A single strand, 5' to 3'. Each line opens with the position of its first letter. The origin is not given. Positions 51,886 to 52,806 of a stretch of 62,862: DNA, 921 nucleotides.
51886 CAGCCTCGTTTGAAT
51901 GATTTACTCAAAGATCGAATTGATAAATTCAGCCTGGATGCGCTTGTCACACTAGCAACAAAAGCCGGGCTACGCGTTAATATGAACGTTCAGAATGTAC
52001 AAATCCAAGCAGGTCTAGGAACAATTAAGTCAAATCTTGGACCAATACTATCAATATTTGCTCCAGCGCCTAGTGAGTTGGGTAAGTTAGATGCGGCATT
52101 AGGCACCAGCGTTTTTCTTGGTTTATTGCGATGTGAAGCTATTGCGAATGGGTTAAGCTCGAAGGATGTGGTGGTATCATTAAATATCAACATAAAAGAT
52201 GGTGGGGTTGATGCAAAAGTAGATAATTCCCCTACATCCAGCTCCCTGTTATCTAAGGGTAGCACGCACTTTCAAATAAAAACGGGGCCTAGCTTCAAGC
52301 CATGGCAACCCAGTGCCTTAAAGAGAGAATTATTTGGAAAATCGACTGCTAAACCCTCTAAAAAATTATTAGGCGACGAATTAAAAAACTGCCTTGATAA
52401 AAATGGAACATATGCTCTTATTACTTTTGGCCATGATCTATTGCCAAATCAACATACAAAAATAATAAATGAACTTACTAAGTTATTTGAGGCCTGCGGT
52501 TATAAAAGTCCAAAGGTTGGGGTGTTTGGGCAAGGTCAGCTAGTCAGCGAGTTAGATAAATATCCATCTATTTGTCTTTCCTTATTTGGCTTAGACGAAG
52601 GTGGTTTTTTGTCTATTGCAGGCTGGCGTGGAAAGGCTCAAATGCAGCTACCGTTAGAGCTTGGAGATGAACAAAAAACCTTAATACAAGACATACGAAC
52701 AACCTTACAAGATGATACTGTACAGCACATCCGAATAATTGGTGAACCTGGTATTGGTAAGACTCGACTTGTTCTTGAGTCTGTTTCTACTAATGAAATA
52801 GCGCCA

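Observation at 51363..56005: Single-gene 4.58-kb island with perfect 61-bp flanking direct repeats, inserted precisely between cti and sixA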

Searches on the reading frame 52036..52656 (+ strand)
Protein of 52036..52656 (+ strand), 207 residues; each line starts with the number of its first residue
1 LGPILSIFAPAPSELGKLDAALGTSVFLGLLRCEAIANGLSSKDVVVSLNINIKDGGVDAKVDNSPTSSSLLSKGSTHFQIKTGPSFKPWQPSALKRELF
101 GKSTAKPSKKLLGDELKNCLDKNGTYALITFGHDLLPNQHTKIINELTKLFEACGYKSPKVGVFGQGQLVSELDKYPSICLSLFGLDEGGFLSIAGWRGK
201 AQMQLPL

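Call 68: predict_structure(alignment_id=A4)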
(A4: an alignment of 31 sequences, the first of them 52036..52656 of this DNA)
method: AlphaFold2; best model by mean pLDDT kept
length: 207 residues; sequences in the alignment: 31
mean_pLDDT: 48.9   pTM: 0.30
mean pLDDT of the five models: 48.9, 47.8, 46.9, 44.0, 42.7
residues with pLDDT >= 90: 0; 70-90: 19; 50-70: 64; < 50: 124
segments of 3 or more residues with pLDDT < 50: 1-10, 38-40, 43-102, 107-124, 177-194, 196-207
pLDDT, mean of each block of 10 residues (from residue 1): 43 59 62 52 47 39 36 41 34 40 49 42 50 65 77 63 61 46 35 45 39
secondary structure, 60 per line:
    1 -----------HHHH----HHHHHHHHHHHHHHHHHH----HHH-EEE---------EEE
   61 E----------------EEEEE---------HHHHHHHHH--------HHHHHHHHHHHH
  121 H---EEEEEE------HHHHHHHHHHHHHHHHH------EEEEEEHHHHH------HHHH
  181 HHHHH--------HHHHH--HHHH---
elements in order: H12-15 H20-37 E46-48 E58-61 E78-82 H92-100 H109-121 E125-130 H137-153 E160-165 H166-170 H177-185 H194-198 H201-204
